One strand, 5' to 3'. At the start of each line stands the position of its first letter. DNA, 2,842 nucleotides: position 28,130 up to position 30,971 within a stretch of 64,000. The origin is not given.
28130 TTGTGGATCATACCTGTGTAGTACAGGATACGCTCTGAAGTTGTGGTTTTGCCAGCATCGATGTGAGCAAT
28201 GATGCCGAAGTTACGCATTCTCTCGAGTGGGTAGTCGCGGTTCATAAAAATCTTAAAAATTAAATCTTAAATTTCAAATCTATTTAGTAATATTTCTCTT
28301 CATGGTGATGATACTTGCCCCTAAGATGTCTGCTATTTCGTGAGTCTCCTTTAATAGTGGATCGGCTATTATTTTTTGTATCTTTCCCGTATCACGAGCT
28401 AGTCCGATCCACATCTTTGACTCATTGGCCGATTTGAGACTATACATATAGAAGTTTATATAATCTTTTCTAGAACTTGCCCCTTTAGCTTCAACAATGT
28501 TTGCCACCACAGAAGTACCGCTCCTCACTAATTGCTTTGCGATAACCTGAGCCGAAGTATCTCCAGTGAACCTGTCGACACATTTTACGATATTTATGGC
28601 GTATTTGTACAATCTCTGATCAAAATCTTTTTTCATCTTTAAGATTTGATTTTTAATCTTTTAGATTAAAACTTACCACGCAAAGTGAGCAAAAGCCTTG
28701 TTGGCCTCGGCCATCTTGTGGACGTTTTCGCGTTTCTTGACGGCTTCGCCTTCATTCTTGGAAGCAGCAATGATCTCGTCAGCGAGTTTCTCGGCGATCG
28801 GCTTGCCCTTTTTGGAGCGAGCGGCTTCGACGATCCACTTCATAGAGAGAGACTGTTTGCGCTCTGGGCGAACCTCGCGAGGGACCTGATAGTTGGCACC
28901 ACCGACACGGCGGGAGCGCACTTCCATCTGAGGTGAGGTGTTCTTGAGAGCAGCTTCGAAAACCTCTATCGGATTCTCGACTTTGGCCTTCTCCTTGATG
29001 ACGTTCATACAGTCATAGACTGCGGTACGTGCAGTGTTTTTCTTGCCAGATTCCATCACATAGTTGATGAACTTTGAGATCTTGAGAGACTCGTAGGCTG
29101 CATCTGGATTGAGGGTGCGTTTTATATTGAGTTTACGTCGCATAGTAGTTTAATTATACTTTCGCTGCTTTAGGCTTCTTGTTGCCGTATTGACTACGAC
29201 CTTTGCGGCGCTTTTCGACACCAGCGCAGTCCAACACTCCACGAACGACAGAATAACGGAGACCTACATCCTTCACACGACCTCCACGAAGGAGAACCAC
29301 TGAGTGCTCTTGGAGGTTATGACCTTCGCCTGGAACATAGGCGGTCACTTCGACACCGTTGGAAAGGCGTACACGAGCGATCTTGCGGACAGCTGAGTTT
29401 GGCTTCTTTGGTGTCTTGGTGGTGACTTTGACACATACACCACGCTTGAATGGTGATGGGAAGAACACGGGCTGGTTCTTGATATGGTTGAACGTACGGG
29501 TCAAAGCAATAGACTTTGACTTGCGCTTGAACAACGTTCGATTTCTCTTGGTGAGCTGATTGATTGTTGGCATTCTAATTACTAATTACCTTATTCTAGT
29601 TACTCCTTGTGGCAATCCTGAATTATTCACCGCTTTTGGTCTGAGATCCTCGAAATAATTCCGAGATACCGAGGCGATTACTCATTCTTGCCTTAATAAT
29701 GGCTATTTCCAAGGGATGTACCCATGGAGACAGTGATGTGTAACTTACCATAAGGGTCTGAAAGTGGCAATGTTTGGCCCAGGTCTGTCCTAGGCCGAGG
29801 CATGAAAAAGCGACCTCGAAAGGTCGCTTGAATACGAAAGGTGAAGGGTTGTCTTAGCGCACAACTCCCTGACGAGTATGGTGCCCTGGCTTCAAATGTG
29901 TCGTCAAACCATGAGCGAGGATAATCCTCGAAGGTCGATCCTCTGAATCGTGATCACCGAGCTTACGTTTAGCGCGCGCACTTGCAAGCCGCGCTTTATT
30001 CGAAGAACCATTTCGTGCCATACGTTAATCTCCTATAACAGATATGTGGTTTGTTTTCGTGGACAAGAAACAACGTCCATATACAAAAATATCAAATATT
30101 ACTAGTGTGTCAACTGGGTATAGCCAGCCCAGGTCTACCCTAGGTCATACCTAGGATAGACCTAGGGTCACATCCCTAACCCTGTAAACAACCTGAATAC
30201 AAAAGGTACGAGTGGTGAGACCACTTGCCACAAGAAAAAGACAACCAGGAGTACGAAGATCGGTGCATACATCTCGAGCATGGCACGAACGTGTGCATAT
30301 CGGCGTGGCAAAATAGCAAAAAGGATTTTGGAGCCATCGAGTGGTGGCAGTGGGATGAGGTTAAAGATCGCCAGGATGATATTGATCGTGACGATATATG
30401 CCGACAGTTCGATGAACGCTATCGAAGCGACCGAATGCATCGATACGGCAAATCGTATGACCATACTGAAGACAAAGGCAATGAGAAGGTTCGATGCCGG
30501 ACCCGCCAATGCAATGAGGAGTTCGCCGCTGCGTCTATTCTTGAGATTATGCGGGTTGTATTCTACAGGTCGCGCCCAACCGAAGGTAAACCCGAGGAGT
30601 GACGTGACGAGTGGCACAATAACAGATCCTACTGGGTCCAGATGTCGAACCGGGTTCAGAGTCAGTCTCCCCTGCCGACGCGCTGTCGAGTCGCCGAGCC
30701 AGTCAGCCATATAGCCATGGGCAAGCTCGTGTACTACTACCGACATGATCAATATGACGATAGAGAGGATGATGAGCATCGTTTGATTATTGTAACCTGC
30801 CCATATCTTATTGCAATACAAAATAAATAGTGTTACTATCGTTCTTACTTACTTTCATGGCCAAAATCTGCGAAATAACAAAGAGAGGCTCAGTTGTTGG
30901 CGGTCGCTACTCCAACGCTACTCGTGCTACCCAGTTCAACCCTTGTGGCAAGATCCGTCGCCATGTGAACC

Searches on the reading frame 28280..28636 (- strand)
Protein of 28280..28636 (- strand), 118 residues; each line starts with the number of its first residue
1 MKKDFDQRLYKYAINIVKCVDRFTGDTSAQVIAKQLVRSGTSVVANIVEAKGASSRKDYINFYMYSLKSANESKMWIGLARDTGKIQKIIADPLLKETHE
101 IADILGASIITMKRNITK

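Call 78: search_protein_families(library=pfam, proteins=[window:28280-28636:-], max_evalue=0.01)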
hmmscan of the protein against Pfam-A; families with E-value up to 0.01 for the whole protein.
window:28280-28636:- (118 aa): 1 family
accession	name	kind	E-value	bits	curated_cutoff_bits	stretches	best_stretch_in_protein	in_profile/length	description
PF05635.17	23S_rRNA_IVP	-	6e-20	71.9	33.8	1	7-106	7-105/106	23S rRNA-intervening sequence protein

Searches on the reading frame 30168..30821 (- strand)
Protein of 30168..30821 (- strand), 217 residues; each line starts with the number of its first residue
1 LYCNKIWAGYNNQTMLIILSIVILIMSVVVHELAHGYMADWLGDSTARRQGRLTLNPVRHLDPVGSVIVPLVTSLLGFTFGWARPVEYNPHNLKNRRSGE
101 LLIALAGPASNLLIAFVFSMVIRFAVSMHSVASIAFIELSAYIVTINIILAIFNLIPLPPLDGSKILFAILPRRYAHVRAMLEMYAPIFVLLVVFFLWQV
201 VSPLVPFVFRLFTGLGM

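Call 9: search_protein_families(library=pfam, proteins=[window:30168-30821:-], max_evalue=0.01)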
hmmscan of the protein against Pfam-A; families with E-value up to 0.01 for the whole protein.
window:30168-30821:- (217 aa): 1 family
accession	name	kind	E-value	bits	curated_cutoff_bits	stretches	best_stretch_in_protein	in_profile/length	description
PF02163.28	Peptidase_M50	-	3.1e-17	63.1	27.2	2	129-176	152-199/221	Peptidase family M50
